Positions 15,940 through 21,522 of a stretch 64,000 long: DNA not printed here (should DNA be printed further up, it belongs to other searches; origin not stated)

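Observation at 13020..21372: Segmental duplication creating cassette-like paralogs (conserved N-terminus and last codons, unrelated middle) next to a giant protein gene and a remnant of a second giant gene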

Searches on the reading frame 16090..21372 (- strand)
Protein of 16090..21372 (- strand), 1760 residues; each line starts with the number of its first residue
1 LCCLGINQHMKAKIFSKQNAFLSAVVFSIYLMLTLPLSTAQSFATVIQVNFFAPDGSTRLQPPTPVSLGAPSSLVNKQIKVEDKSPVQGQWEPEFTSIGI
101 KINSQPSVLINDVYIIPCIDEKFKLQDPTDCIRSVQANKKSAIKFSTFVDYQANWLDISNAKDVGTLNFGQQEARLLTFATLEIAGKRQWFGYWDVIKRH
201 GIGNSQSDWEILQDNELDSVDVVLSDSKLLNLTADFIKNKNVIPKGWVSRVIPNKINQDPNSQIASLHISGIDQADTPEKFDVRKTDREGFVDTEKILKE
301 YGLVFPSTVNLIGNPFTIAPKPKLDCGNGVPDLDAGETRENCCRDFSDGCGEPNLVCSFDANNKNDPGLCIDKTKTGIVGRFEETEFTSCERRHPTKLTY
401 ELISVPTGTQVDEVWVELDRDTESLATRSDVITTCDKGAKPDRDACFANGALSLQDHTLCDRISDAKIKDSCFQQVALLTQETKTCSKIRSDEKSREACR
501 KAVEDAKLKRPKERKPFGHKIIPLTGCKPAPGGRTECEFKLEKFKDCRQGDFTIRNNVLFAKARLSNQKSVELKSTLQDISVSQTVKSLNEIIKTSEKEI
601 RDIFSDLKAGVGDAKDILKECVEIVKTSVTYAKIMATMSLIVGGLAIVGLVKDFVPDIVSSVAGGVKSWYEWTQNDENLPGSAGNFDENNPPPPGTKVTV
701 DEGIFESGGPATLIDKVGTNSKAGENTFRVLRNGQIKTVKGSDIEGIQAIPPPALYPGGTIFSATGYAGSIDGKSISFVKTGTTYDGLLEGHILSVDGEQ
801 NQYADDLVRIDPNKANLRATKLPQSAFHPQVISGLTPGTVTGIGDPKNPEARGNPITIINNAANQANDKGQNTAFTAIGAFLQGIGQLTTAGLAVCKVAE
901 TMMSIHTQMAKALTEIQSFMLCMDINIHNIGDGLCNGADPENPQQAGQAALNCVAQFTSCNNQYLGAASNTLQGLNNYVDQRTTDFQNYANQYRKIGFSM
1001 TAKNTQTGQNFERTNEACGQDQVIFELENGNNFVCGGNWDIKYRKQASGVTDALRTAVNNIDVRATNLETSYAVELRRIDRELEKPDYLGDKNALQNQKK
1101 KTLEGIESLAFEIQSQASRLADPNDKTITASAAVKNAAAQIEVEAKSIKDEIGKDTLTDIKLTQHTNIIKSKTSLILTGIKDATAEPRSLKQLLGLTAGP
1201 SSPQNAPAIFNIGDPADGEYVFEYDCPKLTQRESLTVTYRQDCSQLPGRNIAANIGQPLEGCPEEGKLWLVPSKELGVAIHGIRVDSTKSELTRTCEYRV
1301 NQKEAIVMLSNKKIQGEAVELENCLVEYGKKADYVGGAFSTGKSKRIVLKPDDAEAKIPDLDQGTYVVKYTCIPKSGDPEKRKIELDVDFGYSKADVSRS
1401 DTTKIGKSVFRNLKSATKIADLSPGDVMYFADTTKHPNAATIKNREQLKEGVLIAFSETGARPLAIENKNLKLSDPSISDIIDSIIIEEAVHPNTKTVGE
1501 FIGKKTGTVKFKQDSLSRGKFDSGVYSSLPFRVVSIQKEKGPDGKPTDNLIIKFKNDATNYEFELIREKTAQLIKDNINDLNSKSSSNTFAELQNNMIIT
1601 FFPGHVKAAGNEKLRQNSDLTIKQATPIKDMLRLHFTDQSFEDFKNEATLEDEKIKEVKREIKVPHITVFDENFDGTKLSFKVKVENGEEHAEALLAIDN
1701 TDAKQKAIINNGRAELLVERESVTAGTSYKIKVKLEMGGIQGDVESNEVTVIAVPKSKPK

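Call 8: search_protein_families(library=pfam, proteins=[window:16090-21372:-], max_evalue=0.01)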
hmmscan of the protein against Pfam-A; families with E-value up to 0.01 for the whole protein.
window:16090-21372:- (1760 aa): 0 families

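Call 14: search_protein_families(library=ncbifam, proteins=[window:16090-21372:-], max_evalue=0.01)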
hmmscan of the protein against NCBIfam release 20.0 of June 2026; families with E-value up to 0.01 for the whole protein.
window:16090-21372:- (1760 aa): 0 families

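Call 39: find_homologous_proteins(query=window:16090-21372:-, max_evalue=0.001)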
Query window:16090-21372:- (1760 aa): 2 proteins with E <= 0.001 among 6564 candidates.
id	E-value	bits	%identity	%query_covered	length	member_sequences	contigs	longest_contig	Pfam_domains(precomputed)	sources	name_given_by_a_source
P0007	0.0e+0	3971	100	99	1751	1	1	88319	-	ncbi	-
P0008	1.5e-21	94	26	19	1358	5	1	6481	PF00801.27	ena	-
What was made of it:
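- Checked: NCBI calls the giant protein at 1751 aa, from the ATG at 21345 (call 39).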

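Call 40: find_encoding_contigs(protein=P0008, flank=10000)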
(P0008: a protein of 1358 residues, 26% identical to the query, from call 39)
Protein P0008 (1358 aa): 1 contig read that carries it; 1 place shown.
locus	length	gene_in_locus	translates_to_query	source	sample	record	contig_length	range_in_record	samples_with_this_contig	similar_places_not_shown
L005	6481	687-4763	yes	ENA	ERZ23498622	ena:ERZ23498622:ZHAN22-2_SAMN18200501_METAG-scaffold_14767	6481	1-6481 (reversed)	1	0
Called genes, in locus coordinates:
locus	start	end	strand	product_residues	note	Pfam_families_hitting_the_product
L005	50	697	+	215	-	-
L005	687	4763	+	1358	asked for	PF00801:PKD (faint)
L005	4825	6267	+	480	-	-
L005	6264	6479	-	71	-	?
